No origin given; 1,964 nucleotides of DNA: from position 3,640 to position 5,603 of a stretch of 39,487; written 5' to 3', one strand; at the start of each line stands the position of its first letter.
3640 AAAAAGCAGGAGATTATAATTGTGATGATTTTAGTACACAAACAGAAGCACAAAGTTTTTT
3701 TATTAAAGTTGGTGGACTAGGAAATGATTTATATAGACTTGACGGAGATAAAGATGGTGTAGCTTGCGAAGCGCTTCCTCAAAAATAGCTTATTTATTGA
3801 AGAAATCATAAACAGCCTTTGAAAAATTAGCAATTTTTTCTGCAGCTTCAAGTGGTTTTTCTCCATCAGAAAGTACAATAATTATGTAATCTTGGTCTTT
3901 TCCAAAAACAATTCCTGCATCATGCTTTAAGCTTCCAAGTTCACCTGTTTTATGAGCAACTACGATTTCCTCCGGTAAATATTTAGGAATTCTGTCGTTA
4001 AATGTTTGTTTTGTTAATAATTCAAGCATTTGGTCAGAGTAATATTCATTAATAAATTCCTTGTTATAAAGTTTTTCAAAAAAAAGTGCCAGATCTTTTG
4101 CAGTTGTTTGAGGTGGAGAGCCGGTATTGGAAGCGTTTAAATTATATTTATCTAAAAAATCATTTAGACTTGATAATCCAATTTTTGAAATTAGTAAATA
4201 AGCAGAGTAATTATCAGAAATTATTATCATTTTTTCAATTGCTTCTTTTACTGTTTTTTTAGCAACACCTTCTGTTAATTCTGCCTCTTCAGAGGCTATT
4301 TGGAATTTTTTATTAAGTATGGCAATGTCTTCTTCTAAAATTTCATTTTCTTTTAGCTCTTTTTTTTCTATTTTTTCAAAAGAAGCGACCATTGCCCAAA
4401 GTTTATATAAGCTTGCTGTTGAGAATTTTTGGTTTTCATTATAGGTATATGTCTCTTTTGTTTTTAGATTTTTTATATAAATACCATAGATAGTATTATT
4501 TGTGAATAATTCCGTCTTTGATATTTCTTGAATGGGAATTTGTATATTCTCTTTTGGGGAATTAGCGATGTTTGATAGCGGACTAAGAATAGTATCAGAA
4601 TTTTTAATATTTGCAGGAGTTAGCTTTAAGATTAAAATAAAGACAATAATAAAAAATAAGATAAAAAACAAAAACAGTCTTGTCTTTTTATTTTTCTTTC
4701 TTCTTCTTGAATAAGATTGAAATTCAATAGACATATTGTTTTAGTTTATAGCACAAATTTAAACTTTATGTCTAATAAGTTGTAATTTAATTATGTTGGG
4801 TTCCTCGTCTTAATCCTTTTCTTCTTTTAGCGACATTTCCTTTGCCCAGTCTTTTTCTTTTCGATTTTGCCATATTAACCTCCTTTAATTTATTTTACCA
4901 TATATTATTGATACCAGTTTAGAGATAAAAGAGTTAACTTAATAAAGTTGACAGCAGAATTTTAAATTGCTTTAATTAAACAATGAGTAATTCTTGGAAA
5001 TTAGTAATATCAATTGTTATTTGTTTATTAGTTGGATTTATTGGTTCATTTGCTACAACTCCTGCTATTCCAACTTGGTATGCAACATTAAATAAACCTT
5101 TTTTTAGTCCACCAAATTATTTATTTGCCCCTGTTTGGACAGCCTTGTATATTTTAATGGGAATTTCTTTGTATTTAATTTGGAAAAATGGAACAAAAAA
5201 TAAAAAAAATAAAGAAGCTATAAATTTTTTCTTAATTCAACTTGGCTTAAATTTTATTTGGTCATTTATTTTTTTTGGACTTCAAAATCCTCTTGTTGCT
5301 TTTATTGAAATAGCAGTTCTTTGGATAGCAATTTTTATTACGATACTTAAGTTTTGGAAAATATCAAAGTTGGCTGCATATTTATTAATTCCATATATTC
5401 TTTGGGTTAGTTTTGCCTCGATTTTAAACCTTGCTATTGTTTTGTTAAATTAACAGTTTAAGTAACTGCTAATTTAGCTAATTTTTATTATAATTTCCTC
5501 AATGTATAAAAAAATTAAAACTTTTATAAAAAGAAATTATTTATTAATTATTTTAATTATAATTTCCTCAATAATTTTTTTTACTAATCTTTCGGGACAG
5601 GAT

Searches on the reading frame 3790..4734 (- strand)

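Call 22: search_protein_families(library=pfam, proteins=[window:3790-4734:-], max_evalue=0.001)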
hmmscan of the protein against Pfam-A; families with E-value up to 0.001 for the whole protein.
window:3790-4734:- (314 aa): 1 family
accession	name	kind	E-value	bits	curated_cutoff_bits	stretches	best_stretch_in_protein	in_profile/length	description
PF13354.11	Beta-lactamase2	-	1.6e-47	162.1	22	1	84-288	1-213/214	Beta-lactamase enzyme family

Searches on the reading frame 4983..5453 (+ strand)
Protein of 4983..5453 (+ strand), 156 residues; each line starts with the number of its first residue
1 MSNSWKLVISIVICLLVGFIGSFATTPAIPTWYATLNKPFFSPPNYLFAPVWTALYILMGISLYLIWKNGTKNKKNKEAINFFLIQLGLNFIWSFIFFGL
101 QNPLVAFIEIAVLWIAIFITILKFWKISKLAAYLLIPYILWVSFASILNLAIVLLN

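Call 22: search_protein_families(library=pfam, proteins=[window:4983-5453:+], max_evalue=0.001)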
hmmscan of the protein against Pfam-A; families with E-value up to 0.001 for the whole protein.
window:4983-5453:+ (156 aa): 1 family
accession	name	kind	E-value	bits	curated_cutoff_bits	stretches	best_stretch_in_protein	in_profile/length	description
PF03073.20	TspO_MBR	-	8.9e-54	181.6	24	1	11-153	2-144/145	TspO/MBR family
